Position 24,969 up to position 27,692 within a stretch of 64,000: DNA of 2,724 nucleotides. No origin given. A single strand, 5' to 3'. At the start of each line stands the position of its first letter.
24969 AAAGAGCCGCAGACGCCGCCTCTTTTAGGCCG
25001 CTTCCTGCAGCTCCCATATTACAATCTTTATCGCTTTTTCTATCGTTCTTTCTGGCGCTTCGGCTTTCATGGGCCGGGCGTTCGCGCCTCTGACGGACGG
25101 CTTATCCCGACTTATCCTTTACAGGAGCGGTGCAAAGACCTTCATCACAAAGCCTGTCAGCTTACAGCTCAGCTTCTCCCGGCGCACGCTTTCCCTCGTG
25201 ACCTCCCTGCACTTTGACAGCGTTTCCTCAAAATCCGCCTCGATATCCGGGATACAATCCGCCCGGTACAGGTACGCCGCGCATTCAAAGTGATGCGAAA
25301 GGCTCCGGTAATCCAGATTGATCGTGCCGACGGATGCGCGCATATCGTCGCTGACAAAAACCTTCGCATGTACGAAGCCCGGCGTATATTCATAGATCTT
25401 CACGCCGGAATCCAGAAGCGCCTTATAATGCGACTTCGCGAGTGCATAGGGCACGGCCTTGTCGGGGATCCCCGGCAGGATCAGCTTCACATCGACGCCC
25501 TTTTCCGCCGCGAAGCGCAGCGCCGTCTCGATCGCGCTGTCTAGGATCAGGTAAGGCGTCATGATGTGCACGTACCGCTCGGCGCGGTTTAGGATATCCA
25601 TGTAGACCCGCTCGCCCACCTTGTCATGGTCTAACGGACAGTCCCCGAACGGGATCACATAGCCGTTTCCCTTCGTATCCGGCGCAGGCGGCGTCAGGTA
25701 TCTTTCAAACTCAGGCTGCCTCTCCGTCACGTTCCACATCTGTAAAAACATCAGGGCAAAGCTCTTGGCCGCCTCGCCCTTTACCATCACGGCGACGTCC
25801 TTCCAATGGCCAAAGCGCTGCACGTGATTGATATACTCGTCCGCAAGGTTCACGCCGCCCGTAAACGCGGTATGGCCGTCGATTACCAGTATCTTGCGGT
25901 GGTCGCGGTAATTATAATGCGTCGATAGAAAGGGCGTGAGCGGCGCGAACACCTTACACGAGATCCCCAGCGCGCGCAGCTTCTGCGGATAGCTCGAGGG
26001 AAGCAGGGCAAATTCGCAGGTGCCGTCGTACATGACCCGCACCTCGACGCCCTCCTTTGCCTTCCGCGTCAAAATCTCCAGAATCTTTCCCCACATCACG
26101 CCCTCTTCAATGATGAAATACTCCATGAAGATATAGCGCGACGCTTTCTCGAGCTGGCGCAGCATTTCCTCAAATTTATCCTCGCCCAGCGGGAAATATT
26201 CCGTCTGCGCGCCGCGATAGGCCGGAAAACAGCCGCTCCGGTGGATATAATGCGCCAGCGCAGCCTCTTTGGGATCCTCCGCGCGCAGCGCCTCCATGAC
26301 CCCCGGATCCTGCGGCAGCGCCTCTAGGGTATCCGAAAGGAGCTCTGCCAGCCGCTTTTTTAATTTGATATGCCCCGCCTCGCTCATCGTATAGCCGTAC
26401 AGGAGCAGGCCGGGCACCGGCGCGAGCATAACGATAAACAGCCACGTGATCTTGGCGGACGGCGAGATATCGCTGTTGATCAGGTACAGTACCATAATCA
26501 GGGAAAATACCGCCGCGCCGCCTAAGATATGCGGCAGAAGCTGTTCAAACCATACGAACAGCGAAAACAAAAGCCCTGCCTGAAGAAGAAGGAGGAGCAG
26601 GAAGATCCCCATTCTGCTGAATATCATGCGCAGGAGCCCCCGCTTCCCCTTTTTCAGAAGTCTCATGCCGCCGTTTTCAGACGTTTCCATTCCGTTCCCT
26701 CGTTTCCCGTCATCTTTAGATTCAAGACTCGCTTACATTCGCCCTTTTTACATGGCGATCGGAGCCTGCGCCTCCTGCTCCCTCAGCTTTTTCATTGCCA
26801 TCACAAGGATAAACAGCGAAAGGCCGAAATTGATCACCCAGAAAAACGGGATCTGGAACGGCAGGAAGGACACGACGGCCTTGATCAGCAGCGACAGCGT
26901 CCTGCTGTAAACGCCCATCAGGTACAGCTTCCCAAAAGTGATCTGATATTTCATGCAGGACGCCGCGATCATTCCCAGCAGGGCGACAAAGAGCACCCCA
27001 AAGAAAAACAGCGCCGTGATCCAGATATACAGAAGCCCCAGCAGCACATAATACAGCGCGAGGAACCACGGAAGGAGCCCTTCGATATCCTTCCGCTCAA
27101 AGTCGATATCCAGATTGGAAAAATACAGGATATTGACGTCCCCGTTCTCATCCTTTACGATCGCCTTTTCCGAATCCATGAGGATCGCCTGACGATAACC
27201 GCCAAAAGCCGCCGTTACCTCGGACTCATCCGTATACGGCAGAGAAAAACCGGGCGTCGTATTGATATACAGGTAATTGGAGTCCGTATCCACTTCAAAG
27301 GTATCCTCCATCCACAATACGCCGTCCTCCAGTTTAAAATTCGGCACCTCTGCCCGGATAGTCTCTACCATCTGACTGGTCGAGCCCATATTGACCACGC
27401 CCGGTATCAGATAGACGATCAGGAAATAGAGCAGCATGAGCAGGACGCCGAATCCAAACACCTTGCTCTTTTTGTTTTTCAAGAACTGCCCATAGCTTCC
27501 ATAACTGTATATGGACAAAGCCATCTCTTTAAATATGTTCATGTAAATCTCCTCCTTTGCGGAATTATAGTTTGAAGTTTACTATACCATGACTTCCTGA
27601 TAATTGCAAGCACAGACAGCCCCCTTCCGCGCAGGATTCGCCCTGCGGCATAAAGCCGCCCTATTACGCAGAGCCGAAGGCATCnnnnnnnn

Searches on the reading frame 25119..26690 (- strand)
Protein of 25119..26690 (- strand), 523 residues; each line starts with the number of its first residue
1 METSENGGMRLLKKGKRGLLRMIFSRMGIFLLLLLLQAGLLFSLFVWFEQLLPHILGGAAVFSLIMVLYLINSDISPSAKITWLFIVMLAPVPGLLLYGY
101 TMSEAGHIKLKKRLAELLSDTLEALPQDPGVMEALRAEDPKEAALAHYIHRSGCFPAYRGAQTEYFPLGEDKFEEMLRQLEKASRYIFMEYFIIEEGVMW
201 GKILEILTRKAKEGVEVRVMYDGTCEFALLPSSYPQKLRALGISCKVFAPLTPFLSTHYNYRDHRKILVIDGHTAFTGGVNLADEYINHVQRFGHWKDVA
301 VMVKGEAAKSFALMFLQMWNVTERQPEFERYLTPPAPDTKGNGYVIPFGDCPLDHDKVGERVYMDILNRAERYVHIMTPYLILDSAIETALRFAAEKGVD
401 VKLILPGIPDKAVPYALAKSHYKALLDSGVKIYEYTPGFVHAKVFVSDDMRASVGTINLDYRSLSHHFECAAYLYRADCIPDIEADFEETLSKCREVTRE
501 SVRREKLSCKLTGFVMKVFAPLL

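Call 7: search_protein_families(library=pfam, proteins=[window:25119-26690:-], max_evalue=0.001)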
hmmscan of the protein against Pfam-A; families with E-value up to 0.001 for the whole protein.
window:25119-26690:- (523 aa): 3 families
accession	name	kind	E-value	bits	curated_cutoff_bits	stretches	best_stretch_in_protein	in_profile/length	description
PF13091.12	PLDc_2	-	4.3e-36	124.1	27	2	364-489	2-130/132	PLD-like domain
PF00614.28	PLDc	-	2.1e-15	56.4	21.9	2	259-286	1-28/28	Phospholipase D Active site motif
PF13396.11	PLDc_N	-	4.3e-06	27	23.3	1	61-98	1-37/42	Phospholipase_D-nuclease N-terminal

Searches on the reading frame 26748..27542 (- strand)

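Call 7: search_protein_families(library=pfam, proteins=[window:26748-27542:-], max_evalue=0.001)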
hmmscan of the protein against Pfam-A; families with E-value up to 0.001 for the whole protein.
window:26748-27542:- (264 aa): 1 family
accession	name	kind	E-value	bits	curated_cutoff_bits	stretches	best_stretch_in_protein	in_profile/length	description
PF06691.16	DUF1189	-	7.7e-36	124.3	28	1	4-249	1-243/244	Protein of unknown function (DUF1189)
